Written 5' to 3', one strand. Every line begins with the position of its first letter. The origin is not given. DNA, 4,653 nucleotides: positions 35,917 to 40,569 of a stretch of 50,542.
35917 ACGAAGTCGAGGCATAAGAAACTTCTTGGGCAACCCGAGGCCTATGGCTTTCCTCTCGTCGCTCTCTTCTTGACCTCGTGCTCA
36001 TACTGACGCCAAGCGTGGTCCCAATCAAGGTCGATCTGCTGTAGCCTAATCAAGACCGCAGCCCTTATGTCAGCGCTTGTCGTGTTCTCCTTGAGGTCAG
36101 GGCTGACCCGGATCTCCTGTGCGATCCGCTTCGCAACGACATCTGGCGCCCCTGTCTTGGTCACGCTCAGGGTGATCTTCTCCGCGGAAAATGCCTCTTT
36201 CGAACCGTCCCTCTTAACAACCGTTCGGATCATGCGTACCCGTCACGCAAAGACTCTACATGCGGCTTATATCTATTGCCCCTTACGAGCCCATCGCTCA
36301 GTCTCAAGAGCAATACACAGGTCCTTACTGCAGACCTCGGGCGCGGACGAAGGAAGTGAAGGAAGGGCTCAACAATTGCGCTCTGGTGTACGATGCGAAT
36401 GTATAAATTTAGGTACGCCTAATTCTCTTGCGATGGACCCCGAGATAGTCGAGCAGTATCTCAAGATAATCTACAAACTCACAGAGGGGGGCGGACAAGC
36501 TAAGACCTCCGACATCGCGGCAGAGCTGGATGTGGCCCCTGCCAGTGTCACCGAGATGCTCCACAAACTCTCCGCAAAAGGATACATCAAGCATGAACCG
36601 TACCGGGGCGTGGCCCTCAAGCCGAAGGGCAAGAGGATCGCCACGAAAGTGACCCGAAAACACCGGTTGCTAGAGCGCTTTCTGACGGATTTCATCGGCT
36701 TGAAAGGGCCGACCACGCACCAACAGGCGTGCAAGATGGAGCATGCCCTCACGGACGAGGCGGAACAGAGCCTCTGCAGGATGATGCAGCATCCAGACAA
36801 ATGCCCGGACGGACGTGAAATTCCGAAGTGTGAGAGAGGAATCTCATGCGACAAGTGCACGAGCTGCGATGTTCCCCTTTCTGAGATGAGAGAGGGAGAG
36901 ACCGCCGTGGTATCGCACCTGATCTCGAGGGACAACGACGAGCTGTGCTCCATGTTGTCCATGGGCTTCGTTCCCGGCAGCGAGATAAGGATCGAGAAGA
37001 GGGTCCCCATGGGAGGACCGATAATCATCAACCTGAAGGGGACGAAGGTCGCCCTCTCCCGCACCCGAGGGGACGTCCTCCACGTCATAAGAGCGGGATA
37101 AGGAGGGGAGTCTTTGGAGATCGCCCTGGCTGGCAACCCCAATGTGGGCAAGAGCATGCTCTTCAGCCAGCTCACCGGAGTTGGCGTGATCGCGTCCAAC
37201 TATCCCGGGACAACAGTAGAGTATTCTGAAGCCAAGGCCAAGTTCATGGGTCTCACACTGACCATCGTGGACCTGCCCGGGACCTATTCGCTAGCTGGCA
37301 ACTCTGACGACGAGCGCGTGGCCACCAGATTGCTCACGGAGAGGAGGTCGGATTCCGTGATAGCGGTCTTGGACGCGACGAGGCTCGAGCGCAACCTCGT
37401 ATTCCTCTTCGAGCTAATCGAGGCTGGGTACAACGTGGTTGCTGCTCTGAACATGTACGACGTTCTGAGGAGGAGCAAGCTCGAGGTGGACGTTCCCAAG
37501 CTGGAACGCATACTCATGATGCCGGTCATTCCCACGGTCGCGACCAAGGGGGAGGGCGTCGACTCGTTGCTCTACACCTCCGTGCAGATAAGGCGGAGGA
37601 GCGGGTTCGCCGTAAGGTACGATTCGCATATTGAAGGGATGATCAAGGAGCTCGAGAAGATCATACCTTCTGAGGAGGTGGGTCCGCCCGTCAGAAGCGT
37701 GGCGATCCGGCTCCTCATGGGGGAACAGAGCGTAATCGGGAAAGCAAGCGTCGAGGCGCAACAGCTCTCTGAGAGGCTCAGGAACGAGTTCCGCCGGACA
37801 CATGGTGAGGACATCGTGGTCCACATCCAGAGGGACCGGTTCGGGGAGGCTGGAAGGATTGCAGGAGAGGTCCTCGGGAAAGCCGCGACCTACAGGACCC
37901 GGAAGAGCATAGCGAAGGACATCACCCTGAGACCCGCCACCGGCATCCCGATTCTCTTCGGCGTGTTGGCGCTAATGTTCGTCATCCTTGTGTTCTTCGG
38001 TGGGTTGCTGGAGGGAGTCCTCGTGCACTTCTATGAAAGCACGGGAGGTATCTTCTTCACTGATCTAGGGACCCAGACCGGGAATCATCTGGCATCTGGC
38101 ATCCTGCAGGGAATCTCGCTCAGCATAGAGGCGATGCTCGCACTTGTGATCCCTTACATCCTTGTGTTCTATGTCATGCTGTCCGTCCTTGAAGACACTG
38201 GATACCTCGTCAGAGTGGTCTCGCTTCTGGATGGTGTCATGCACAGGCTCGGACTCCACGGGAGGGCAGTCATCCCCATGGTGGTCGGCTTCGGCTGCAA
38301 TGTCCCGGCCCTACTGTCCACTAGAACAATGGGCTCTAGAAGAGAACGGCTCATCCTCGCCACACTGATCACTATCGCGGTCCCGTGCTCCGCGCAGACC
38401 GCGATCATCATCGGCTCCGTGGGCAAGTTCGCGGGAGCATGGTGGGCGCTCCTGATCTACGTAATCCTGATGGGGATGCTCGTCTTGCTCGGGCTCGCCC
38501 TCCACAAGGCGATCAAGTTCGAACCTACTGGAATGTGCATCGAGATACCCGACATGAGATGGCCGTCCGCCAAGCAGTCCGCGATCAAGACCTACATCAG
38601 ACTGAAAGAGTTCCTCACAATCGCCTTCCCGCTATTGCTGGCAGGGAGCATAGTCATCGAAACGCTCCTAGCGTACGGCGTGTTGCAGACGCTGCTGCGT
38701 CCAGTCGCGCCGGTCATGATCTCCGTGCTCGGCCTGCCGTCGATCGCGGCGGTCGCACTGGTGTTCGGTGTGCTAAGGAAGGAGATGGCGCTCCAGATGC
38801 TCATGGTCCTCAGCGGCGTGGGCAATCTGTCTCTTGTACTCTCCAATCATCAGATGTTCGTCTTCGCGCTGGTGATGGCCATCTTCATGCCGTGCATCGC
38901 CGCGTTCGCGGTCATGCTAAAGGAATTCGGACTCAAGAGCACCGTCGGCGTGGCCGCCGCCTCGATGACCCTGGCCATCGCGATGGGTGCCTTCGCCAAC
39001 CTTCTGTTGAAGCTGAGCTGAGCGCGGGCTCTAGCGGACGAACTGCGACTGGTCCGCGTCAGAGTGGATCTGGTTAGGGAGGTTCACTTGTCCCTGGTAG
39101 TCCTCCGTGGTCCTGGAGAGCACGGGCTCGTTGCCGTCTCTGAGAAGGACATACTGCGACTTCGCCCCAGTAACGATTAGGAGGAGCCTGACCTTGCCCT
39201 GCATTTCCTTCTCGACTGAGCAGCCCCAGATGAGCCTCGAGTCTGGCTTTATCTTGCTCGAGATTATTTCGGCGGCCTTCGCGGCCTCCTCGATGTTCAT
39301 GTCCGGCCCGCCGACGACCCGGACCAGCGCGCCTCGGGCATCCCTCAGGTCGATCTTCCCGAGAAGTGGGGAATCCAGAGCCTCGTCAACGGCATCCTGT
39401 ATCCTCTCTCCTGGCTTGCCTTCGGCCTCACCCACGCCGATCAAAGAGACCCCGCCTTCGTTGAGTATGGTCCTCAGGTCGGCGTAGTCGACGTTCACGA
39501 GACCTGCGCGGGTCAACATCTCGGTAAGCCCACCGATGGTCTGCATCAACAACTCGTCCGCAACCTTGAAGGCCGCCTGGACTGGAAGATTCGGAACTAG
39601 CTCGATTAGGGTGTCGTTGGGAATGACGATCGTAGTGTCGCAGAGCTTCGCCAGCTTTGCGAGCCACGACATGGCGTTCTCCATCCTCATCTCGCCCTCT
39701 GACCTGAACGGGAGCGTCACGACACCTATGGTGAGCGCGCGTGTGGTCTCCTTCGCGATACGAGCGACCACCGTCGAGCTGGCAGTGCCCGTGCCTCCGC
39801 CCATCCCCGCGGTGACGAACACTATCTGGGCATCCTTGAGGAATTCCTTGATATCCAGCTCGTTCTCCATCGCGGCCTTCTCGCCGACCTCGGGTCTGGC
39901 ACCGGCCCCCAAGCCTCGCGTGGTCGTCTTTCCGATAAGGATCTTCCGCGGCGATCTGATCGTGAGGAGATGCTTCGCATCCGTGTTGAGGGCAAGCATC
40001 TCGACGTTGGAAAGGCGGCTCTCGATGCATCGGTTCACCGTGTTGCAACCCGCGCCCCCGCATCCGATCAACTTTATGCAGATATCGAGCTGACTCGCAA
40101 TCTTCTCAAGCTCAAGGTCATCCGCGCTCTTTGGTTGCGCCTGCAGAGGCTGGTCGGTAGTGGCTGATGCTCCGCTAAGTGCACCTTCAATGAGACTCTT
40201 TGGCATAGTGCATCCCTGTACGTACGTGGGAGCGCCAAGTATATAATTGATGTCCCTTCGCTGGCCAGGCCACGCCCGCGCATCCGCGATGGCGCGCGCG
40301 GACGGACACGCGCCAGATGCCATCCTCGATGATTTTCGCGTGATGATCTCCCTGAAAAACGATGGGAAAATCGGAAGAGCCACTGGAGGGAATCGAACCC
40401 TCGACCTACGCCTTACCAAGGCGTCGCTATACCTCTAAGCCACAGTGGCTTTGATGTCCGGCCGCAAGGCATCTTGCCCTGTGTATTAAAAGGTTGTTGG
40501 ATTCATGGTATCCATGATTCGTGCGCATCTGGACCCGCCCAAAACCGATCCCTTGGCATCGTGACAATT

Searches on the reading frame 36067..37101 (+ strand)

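Call 18: search_protein_families(library=pfam, proteins=[window:36067-37101:+], max_evalue=0.0001)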
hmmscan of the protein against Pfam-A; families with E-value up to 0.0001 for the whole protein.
window:36067-37101:+ (344 aa): 4 families
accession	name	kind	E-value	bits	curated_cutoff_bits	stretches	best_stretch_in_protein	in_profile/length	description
PF02742.21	Fe_dep_repr_C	-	6.6e-26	90.6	27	1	186-254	2-70/70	Iron dependent repressor, metal binding and dimerisation domain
PF01325.25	Fe_dep_repress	-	2e-20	73.2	26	1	128-182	6-60/60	Iron dependent repressor, N-terminal DNA binding domain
PF04023.20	FeoA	-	2e-16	60.3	23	1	269-333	1-65/74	FeoA domain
PF01047.28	MarR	-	5.6e-05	23.4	24.6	0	143-175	17-48/59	MarR family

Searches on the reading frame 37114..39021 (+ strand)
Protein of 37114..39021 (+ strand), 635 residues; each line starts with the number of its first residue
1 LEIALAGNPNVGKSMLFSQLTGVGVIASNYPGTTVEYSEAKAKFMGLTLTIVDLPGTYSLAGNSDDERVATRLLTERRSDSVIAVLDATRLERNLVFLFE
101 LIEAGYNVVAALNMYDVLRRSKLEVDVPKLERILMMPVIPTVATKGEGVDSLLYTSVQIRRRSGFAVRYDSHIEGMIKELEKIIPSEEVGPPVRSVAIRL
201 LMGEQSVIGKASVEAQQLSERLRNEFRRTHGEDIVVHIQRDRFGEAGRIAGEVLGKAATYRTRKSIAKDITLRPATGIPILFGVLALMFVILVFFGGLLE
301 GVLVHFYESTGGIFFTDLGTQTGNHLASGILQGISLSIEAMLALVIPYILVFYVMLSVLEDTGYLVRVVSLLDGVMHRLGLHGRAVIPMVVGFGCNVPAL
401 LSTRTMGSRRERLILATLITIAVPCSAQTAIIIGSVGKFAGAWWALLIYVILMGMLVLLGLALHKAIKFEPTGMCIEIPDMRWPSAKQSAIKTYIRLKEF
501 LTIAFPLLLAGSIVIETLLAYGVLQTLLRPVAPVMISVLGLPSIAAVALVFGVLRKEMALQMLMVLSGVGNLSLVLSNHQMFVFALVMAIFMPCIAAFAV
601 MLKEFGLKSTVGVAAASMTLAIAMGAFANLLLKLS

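Call 18: search_protein_families(library=pfam, proteins=[window:37114-39021:+], max_evalue=0.0001)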
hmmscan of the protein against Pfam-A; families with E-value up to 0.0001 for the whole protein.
window:37114-39021:+ (635 aa): 5 families
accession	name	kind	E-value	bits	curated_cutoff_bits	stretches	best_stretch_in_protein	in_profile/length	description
PF02421.24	FeoB_N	-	7.1e-51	172.3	27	1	2-153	2-153/156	Ferrous iron transport protein B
PF07670.19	Gate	-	9.3e-32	110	29.6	2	345-439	4-104/104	Nucleoside recognition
PF01926.29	MMR_HSR1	-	7.1e-18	65.2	21.9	1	2-102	1-100/113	50S ribosome-binding GTPase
PF17910.6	FeoB_Cyto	-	1.2e-10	42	23.4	1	169-253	1-88/90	FeoB cytosolic helical domain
PF07664.17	FeoB_C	-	4.8e-09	36.3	26.6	1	446-496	2-54/54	Ferrous iron transport protein B C terminus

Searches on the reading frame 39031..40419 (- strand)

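Call 18: search_protein_families(library=pfam, proteins=[window:39031-40419:-], max_evalue=0.0001)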
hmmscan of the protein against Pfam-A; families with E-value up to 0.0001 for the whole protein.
window:39031-40419:- (462 aa): 2 families
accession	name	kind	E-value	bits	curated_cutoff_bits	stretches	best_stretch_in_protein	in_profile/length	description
PF00091.31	Tubulin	-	5.3e-44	151.2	33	1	115-275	2-189/190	Tubulin/FtsZ family, GTPase domain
PF12327.13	FtsZ_C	-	9e-25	87.3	27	1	323-419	1-94/95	FtsZ family, C-terminal domain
